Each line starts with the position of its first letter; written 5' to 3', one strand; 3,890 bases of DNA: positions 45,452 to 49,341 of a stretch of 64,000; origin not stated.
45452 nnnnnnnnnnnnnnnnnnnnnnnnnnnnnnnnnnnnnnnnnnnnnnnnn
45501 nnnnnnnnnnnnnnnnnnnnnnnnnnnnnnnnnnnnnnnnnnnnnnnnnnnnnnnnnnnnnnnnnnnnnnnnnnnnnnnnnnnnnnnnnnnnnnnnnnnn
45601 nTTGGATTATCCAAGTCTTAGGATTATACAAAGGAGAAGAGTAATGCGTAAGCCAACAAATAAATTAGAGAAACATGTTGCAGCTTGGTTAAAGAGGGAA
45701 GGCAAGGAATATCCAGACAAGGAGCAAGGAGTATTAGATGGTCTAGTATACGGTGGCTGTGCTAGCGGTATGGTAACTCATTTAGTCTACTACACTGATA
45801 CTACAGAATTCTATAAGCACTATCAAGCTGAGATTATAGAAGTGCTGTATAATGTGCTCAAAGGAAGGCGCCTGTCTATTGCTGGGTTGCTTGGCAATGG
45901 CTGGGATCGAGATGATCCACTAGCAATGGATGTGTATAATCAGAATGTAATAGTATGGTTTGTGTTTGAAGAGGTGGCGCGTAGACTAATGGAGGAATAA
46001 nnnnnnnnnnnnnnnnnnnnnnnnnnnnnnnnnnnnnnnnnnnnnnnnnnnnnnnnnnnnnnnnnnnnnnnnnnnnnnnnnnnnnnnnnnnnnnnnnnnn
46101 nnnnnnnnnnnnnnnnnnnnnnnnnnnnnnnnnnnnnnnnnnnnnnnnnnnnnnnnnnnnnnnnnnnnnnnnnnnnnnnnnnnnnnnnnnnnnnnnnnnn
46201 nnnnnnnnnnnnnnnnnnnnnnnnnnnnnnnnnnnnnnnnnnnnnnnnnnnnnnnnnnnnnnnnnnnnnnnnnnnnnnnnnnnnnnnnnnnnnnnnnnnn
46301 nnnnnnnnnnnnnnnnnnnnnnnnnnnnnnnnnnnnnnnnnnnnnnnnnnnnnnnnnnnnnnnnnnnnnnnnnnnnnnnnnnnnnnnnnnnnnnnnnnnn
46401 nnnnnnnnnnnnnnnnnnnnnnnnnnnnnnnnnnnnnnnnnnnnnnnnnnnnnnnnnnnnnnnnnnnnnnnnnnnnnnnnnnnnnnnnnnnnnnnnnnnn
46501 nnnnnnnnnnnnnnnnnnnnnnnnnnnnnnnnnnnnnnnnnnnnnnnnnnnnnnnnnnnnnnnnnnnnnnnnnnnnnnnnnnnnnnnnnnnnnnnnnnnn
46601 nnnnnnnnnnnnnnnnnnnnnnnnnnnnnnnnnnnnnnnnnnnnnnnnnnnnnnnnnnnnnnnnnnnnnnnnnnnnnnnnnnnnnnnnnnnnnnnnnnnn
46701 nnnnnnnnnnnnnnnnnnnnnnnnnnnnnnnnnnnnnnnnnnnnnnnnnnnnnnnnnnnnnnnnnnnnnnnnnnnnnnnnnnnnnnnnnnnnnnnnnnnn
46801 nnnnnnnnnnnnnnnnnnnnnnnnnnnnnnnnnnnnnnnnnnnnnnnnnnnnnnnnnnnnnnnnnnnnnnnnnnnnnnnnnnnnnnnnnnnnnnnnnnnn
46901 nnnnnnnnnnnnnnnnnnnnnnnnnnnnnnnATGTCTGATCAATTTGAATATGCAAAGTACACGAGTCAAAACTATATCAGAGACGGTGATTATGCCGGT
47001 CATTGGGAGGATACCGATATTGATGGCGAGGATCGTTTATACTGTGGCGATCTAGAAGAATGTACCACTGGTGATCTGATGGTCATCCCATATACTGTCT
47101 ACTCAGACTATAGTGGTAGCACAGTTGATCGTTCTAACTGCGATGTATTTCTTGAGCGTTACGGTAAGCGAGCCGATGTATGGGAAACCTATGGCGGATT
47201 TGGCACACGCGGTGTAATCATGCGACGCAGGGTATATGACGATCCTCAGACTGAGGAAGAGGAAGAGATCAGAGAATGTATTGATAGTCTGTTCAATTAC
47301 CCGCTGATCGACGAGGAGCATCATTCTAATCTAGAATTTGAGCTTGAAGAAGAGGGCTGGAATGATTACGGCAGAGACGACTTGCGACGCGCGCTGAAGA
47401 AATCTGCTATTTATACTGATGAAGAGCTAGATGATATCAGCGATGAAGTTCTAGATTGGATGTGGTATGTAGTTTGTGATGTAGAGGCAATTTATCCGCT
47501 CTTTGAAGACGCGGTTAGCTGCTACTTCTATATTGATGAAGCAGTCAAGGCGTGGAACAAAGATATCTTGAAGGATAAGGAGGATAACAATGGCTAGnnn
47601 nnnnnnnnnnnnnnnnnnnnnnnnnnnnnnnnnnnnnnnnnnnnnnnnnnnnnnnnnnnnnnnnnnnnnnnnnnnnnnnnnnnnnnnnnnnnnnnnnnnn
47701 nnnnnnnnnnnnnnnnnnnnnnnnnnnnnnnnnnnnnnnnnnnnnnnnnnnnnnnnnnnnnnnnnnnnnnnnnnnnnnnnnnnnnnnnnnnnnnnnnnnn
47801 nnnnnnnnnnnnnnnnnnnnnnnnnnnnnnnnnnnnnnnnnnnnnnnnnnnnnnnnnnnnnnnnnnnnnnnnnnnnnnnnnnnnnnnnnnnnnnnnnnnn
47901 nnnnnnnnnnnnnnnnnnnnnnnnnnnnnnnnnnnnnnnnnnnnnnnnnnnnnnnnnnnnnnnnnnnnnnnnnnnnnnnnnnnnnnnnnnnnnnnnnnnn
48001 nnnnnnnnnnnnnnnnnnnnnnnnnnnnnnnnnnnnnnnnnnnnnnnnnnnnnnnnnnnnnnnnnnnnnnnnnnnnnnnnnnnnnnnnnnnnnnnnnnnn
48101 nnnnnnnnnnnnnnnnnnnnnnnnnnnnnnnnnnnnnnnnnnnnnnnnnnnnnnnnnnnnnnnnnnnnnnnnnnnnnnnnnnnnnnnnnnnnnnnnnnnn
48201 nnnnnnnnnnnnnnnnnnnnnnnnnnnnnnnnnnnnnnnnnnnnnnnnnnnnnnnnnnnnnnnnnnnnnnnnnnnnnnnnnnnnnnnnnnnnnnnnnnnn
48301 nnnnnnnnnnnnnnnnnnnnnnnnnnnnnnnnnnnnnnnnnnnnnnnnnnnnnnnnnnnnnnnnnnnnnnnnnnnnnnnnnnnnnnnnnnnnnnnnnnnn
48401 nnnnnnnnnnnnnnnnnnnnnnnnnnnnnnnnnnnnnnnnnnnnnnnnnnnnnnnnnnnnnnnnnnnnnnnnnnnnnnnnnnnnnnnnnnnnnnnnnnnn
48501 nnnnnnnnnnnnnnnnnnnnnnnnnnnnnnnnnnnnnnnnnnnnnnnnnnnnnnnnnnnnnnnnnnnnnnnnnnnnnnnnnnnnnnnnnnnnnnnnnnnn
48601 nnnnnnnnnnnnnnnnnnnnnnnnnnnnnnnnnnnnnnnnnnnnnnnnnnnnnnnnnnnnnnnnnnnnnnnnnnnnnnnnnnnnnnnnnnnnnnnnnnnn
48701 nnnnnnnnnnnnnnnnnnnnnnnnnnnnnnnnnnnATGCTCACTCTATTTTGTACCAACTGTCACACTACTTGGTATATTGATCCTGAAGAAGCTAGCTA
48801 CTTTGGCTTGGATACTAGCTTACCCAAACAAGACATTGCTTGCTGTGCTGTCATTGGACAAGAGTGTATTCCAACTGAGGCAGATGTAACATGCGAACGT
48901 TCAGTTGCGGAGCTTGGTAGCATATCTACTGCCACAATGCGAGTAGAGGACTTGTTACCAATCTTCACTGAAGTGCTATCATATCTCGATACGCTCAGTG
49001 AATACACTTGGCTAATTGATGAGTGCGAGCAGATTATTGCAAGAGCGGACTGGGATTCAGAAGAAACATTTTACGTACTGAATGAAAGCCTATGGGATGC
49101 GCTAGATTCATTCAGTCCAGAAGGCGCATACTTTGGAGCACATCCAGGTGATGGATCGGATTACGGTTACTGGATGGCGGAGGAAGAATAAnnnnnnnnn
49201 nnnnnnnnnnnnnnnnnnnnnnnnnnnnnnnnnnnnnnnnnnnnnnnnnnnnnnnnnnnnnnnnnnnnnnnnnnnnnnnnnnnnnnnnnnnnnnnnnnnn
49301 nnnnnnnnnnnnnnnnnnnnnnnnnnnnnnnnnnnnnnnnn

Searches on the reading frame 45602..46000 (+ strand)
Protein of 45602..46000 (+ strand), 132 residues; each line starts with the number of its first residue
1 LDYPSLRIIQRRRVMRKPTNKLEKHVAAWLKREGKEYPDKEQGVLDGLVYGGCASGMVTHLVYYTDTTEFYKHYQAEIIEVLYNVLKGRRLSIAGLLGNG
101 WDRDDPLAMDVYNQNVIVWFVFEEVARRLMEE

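Call 84: search_protein_families(library=phrogs, proteins=[window:45602-46000:+], max_evalue=0.001)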
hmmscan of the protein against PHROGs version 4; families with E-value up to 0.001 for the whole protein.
window:45602-46000:+ (132 aa): 3 families
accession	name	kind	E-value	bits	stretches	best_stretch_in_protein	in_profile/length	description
phrog_27501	-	unknown function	5e-11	44.1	1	44-129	25-100/185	-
phrog_2543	-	unknown function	2.2e-09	38.7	1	42-131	14-109/157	-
phrog_22203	-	unknown function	0.00014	23.4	1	59-131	36-104/109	-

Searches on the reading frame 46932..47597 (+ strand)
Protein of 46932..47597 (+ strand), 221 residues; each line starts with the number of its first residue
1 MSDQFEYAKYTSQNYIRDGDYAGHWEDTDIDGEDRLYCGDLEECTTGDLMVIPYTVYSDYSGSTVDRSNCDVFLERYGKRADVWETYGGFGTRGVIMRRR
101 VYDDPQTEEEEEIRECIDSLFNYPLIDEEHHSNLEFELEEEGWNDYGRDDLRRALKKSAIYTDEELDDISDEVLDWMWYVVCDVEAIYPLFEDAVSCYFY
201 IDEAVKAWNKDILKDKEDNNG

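Call 84: search_protein_families(library=phrogs, proteins=[window:46932-47597:+], max_evalue=0.001)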
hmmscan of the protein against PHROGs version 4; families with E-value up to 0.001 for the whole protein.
window:46932-47597:+ (221 aa): 1 family
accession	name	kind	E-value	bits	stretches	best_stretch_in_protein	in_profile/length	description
phrog_3906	-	unknown function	1.1e-09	39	1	111-208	138-237/270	-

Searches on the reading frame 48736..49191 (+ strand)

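Call 84: search_protein_families(library=phrogs, proteins=[window:48736-49191:+], max_evalue=0.001)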
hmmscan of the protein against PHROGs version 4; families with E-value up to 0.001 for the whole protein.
window:48736-49191:+ (151 aa): 1 family
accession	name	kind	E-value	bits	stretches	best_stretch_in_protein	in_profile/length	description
phrog_29605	-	unknown function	7.1e-12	46.4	1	106-150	75-118/188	-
